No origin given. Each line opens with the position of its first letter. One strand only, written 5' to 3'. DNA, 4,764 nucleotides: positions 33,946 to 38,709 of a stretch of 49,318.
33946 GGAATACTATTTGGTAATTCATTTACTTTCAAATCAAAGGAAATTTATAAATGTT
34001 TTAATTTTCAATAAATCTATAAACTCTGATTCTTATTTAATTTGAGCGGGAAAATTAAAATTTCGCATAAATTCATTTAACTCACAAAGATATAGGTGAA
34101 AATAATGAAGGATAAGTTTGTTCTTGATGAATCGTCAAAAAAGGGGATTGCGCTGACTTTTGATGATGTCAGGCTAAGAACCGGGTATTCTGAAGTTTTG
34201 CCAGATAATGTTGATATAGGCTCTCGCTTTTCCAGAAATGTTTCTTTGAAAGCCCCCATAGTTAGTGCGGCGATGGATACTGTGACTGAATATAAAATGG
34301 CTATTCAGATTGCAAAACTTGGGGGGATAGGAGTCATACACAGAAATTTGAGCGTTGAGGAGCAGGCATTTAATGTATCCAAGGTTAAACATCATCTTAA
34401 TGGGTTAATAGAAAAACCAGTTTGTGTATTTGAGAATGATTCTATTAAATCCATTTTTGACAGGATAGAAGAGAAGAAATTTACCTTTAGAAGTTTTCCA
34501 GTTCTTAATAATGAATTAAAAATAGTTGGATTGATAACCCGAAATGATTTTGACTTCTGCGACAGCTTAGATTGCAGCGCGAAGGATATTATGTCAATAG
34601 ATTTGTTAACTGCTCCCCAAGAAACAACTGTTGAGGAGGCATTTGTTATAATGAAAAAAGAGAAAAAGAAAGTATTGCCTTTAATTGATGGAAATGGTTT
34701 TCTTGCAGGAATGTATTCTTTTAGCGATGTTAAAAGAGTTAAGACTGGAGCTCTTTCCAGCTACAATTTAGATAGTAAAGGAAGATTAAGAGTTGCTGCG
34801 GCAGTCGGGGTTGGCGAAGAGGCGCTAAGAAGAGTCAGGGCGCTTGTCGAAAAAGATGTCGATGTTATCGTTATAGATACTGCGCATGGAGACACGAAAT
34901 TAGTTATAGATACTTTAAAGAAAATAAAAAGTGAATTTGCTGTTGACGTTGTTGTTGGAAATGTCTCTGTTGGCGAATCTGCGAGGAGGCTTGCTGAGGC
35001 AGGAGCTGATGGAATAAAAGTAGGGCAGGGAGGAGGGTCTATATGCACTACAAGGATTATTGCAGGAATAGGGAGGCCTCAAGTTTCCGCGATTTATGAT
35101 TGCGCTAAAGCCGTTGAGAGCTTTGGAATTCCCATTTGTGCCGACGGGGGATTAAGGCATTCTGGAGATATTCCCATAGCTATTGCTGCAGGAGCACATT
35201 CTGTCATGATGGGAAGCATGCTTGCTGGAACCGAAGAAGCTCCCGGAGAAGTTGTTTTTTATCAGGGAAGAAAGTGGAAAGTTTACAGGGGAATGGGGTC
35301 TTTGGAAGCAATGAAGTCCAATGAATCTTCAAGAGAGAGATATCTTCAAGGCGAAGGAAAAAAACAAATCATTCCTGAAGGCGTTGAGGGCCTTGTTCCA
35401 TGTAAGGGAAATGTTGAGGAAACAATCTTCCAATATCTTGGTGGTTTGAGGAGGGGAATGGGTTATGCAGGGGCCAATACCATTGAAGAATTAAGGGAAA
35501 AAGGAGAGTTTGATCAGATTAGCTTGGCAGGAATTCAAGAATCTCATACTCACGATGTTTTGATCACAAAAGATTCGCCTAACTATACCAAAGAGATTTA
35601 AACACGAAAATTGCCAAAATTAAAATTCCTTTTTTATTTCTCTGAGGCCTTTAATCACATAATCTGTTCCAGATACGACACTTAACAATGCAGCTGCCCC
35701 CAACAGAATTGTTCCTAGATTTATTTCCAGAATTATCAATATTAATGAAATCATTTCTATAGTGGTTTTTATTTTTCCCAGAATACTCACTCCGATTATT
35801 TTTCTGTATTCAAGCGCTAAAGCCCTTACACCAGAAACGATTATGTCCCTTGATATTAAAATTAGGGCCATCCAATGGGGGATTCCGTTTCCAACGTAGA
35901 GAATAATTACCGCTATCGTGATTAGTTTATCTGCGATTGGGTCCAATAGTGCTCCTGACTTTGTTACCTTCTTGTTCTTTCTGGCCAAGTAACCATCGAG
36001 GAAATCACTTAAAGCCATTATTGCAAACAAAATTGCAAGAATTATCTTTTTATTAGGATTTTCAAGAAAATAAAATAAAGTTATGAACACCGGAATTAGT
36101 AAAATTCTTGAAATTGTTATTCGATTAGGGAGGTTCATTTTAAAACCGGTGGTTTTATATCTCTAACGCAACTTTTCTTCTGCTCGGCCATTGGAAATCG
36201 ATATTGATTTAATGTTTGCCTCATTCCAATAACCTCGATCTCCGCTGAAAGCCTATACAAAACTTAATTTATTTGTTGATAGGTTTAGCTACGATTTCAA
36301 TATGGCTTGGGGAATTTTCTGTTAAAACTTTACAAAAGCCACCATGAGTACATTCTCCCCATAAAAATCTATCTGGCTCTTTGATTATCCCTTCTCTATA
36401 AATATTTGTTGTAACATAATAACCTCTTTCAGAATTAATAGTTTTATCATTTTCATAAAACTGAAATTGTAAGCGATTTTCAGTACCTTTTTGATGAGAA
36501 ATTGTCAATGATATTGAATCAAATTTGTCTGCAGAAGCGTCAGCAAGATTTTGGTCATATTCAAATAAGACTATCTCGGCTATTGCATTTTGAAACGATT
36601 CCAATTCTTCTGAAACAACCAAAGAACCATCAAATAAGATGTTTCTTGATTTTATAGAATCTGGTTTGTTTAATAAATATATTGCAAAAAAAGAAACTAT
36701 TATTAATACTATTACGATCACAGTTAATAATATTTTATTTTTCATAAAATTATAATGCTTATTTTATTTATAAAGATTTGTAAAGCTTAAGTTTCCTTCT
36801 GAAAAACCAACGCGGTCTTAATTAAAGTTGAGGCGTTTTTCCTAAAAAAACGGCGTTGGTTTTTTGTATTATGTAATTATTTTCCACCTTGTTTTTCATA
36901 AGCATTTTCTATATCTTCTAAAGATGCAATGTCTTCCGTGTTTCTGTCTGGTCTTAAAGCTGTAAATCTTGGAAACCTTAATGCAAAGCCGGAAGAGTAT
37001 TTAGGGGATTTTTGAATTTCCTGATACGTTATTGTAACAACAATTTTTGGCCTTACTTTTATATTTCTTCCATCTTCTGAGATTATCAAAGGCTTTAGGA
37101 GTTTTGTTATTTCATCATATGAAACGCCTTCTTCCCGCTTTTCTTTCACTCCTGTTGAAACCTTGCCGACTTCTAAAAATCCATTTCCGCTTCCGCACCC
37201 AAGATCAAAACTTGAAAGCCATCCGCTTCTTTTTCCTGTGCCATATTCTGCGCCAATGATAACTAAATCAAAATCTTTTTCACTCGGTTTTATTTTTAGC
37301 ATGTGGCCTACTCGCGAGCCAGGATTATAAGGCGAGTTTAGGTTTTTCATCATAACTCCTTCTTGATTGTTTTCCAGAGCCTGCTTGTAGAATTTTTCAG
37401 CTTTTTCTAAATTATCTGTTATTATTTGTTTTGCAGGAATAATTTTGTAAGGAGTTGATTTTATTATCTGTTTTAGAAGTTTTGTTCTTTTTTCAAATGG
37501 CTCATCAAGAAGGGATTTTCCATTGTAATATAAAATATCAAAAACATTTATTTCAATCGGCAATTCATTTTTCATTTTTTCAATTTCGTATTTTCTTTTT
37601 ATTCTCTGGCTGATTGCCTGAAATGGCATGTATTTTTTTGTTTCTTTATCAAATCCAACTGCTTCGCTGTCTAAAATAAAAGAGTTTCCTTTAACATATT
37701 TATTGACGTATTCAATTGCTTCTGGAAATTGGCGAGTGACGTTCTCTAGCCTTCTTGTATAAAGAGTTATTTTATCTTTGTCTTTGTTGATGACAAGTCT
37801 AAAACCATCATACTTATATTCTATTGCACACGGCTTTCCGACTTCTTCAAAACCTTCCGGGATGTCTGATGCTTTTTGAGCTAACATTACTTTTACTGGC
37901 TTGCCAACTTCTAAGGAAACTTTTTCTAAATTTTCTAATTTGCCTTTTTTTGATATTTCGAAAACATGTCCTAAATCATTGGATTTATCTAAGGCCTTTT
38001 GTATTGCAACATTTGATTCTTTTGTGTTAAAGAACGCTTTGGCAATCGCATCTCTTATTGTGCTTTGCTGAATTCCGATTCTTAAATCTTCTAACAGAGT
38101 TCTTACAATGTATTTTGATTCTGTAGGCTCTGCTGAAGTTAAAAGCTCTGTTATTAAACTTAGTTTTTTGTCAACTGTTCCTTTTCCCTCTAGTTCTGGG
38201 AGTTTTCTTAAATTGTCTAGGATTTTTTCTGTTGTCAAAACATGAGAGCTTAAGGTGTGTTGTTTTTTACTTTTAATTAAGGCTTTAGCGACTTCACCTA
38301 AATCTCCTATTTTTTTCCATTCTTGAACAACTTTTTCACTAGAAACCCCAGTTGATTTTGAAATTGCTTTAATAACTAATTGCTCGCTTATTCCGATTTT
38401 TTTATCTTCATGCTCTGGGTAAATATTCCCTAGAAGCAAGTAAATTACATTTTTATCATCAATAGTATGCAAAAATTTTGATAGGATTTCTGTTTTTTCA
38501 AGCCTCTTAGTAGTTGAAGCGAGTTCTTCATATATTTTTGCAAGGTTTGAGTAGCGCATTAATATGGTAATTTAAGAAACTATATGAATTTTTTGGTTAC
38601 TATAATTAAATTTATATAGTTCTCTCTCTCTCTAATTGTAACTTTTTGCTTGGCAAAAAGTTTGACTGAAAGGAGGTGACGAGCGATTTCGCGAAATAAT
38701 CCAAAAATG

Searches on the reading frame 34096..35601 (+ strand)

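Call 63: search_protein_families(library=pfam, proteins=[window:34096-35601:+], max_evalue=0.001)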
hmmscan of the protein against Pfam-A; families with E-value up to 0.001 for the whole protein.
window:34096-35601:+ (501 aa): 6 families
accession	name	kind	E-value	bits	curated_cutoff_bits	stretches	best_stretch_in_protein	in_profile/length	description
PF00478.31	IMPDH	-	1.4e-144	481.8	25.6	1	19-486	1-345/345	IMP dehydrogenase / GMP reductase domain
PF00571.33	CBS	-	2.6e-17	63.3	24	2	162-215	1-54/57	CBS domain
PF03060.21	NMO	-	1.8e-11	44.5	28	1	236-387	95-236/331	Nitronate monooxygenase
PF01070.24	FMN_dh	-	1.1e-10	41.6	24.9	1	260-375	196-304/350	FMN-dependent dehydrogenase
PF01645.23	Glu_synthase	-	3e-05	23.8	20.4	1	266-374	190-305/369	Conserved region in glutamate synthase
PF00977.27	His_biosynth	-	0.00067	19.6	23.6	0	337-376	66-105/228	Histidine biosynthesis protein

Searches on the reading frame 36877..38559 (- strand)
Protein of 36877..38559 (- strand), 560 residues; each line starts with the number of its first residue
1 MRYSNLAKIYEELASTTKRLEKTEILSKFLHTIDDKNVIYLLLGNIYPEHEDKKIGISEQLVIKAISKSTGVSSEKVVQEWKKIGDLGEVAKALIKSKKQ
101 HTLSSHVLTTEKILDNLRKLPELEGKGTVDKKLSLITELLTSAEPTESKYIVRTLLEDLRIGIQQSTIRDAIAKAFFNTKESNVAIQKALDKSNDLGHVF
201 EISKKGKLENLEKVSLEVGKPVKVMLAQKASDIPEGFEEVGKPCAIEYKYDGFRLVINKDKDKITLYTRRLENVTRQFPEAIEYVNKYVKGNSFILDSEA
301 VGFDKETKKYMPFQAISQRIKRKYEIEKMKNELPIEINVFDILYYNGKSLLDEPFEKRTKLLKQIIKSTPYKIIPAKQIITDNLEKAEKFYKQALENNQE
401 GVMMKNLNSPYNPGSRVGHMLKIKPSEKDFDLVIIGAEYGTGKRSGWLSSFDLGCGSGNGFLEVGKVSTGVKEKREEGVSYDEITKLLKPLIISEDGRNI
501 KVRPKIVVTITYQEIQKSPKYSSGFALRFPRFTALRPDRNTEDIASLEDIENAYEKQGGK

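Call 63: search_protein_families(library=pfam, proteins=[window:36877-38559:-], max_evalue=0.001)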
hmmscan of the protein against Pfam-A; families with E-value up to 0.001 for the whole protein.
window:36877-38559:- (560 aa): 3 families
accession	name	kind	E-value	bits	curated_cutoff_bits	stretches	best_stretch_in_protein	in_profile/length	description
PF01068.26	DNA_ligase_A_M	-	4.1e-60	203.4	26.2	1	225-424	2-204/204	ATP dependent DNA ligase domain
PF04675.19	DNA_ligase_A_N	-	1.1e-41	143.4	24.6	1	3-173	2-174/174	DNA ligase N terminus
PF04679.21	DNA_ligase_A_C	-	9.3e-11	42.4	27.5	1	444-539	1-94/94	ATP dependent DNA ligase C terminal region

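Call 81: find_related_loci(query=window:36877-38559:-, collection=genome_contigs, flank=1000)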
Query window:36877-38559:- (560 aa) in genome_contigs; peptide patterns used: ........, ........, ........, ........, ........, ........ (x = any residue, [..] = any of these).
199 stretches matched a pattern; 36 encode a relative of the query (tblastn E <= 1e-3); 36 distinct loci.
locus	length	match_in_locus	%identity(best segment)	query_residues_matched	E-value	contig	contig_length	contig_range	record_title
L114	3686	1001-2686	82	1-560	0e+0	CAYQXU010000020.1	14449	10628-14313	MAG TPA_asm: Candidatus Woesearchaeota archaeon isolate SRP269290_co8_161 genome assembly, contig: NODE_756_length_14449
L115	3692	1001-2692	68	1-557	0e+0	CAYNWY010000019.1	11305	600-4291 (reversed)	MAG TPA_asm: Candidatus Woesearchaeota archaeon isolate binchicken_co387_31 genome assembly, contig: NODE_7516_length_11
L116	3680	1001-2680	68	1-557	0e+0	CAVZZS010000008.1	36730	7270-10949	MAG: uncultured Nanoarchaeota archaeon isolate MFD01689.bin.2.81 genome assembly, contig: contig_63329, whole genome sho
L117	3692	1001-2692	68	1-557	0e+0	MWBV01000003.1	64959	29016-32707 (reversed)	MAG: Candidatus Diapherotrites archaeon ADurb.Bin253 BWY36_contig000003, whole genome shotgun sequence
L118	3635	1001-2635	70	3-540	0e+0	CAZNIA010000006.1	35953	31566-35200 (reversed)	MAG TPA_asm: Candidatus Woesearchaeota archaeon isolate SRP192927_co4_126 genome assembly, contig: NODE_1737_length_3595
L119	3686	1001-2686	67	1-557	0e+0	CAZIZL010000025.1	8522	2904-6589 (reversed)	MAG TPA_asm: Candidatus Woesearchaeota archaeon isolate SRP050083_co2_601 genome assembly, contig: NODE_7011_length_8522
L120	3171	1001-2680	65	1-557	0e+0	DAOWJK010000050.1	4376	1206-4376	MAG TPA_asm: Nanoarchaeota archaeon isolate CSMAG_2067 CSMAG_2067_k141_800195_length_4376_cov_26.0000, whole genome shot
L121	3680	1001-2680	66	1-557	0e+0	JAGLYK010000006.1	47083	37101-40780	MAG: Candidatus Pacearchaeota archaeon isolate RS_13_22 ZL320.bin.22.fa_6, whole genome shotgun sequence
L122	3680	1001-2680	65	1-557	0e+0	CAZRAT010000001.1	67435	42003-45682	MAG TPA_asm: Candidatus Woesearchaeota archaeon isolate binchicken_co243_184 genome assembly, contig: NODE_220_length_67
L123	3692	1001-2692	68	1-557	0e+0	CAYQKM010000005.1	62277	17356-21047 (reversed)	MAG TPA_asm: Candidatus Woesearchaeota archaeon isolate SRP263991_co6_206 genome assembly, contig: NODE_226_length_62277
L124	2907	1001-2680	64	1-557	0e+0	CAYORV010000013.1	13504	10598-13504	MAG TPA_asm: Candidatus Woesearchaeota archaeon isolate SRP104257_co1_218 genome assembly, contig: NODE_3141_length_1350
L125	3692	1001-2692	65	1-560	0e+0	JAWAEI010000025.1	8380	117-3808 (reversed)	MAG: Candidatus Pacearchaeota archaeon isolate QQ_201901_bins_15 QQ_201901_bins_15_scaffold_28, whole genome shotgun seq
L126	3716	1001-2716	64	1-557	0e+0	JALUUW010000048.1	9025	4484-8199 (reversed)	MAG: Candidatus Pacearchaeota archaeon isolate 128-326_metabat1_scaf2bin.051 128-326_scaffold_3992_c1, whole genome shot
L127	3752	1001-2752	63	1-557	0e+0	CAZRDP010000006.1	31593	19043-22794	MAG TPA_asm: Candidatus Woesearchaeota archaeon isolate SRP239243_co1_214 genome assembly, contig: NODE_1961_length_3159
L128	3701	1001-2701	64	1-557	0e+0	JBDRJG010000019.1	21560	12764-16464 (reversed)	MAG: Candidatus Iainarchaeum archaeon isolate MEGAHIT-group-1.632 k141_2093800, whole genome shotgun sequence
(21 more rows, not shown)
